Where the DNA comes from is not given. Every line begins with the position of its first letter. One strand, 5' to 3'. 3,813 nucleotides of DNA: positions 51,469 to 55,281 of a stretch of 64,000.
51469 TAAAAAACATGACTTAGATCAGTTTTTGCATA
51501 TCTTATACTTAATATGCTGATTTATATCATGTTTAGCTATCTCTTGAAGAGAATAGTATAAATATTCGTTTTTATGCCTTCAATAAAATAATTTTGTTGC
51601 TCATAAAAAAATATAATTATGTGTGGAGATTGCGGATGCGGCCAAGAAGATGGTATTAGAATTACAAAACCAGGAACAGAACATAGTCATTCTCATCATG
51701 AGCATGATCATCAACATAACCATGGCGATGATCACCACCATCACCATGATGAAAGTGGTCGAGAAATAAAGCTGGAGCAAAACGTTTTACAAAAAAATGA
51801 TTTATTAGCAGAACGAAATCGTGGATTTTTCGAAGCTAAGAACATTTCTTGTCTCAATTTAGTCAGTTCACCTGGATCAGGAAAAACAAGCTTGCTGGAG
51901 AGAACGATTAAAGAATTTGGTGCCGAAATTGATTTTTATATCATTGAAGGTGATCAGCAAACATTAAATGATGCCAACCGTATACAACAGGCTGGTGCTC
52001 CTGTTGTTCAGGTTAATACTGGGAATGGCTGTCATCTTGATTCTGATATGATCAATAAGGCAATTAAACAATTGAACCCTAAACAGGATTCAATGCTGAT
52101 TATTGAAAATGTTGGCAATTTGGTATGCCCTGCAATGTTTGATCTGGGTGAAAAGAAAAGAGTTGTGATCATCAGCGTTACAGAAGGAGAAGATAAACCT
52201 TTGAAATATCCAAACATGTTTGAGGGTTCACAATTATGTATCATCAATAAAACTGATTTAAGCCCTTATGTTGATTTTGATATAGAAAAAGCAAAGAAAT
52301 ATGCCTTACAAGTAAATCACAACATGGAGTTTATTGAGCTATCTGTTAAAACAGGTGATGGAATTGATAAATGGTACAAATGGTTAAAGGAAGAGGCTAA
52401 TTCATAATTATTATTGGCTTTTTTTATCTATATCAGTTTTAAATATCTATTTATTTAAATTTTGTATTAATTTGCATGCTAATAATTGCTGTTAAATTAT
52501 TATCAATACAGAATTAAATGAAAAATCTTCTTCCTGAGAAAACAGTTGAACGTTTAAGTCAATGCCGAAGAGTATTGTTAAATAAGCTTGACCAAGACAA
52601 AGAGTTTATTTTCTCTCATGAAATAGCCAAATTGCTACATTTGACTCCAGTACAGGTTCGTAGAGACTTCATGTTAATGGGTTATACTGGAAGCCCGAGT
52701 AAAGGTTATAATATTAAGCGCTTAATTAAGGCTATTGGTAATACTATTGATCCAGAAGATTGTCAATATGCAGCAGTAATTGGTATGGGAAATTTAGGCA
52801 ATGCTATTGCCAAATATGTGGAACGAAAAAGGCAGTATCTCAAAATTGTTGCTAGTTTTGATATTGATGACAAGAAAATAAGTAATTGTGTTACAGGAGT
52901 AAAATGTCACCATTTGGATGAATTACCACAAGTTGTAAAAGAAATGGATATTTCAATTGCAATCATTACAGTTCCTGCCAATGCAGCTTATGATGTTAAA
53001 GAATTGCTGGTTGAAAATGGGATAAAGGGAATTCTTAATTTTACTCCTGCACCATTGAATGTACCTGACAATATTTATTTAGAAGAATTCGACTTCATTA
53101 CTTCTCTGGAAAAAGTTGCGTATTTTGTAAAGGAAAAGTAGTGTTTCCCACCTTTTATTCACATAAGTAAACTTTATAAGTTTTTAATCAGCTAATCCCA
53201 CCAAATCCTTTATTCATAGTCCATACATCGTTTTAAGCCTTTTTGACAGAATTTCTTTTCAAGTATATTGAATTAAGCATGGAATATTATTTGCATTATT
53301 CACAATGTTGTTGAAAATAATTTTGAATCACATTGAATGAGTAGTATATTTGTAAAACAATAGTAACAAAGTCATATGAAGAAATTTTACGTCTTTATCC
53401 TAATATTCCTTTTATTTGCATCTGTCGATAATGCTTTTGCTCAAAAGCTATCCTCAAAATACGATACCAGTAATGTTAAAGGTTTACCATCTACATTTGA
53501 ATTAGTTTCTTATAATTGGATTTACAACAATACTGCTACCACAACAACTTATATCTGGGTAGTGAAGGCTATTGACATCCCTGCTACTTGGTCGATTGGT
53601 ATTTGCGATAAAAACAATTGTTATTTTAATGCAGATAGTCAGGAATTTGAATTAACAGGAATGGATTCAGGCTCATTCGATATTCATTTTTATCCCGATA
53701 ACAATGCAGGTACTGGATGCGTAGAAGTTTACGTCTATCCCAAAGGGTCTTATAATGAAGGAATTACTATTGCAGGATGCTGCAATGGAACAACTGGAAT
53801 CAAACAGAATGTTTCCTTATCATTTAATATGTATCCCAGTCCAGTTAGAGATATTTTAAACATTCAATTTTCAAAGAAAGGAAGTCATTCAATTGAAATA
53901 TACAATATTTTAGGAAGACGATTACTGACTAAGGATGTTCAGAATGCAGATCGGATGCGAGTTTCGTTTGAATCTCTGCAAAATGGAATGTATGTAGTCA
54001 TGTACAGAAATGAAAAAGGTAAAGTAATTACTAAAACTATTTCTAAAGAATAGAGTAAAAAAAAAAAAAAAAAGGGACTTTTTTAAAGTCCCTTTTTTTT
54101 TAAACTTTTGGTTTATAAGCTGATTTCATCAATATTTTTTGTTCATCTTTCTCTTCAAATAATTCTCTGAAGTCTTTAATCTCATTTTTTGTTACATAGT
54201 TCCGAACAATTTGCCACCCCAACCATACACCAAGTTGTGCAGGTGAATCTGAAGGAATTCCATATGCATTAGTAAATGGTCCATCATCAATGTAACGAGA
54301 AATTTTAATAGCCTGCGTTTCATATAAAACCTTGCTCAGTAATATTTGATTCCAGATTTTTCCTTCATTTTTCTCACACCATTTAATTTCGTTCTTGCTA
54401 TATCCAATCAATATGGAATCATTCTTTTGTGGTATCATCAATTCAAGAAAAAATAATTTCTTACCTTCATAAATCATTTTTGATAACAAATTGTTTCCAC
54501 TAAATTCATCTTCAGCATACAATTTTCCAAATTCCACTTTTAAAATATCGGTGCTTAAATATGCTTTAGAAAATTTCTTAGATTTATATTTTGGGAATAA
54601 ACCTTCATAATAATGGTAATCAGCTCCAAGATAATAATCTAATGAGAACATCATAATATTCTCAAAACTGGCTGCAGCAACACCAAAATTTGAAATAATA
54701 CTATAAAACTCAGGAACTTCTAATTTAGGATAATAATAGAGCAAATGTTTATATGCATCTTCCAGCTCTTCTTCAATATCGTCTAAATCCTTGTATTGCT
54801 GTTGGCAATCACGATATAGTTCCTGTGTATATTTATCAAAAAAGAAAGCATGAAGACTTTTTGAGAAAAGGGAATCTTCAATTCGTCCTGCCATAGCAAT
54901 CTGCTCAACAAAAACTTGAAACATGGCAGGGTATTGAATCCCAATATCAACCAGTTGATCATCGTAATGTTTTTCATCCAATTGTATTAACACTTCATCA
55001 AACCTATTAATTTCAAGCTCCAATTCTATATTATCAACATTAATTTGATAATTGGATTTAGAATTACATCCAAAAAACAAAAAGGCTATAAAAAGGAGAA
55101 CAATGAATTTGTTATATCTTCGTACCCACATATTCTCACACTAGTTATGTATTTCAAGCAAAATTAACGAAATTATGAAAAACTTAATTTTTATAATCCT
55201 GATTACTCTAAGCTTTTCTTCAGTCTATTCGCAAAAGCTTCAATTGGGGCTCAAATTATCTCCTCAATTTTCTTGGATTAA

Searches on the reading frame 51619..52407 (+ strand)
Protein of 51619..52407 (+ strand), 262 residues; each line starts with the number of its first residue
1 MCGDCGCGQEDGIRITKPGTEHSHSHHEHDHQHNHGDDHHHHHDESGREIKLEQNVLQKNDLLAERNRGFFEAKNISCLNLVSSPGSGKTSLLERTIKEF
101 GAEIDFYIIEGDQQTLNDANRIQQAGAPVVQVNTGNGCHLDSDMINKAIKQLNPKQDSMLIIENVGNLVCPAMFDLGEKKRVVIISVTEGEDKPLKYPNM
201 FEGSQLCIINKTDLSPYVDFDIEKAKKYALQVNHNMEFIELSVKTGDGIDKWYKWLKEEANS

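Call 19: search_protein_families(library=ncbifam, proteins=[window:51619-52407:+], max_evalue=0.00001)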
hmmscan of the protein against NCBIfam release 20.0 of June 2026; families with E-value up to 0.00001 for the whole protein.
window:51619-52407:+ (262 aa): 4 families
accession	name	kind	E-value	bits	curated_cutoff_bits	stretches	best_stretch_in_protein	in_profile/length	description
NF007775.0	PRK10463.1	equivalog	1.5e-95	319.9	385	1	24-259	51-287/290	hydrogenase nickel incorporation protein HypB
TIGR00073.1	hypB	equivalog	2.6e-83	278.7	121.2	1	49-260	3-214/217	hydrogenase nickel incorporation protein HypB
TIGR00101.1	ureG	equivalog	1.1e-13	51.5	204.2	1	84-260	9-195/199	urease accessory protein UreG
NF053667.1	HypB_prefix_1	domain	9.5e-06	26.9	30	0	1-46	1-48/72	hydrogenase nickel incorporation protein HypB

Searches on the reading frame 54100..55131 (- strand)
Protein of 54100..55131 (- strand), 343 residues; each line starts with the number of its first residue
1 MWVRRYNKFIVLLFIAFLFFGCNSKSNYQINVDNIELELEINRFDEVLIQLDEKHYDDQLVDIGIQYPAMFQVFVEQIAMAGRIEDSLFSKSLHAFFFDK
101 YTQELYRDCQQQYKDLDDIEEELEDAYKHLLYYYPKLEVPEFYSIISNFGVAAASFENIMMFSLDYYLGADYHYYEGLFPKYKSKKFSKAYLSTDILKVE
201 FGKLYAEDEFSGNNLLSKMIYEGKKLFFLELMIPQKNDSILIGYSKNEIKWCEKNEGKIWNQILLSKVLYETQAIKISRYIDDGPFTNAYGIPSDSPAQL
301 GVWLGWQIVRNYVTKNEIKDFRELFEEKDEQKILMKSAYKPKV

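Call 63: search_protein_families(library=ncbifam, proteins=[window:54100-55131:-], max_evalue=1e-40)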
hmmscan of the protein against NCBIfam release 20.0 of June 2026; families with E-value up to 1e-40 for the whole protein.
window:54100-55131:- (343 aa): 1 family
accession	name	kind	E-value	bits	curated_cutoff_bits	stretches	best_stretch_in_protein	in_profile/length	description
TIGR03514.2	GldB_lipoprot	equivalog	1.2e-69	234.9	190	1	16-341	2-308/308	gliding motility lipoprotein GldB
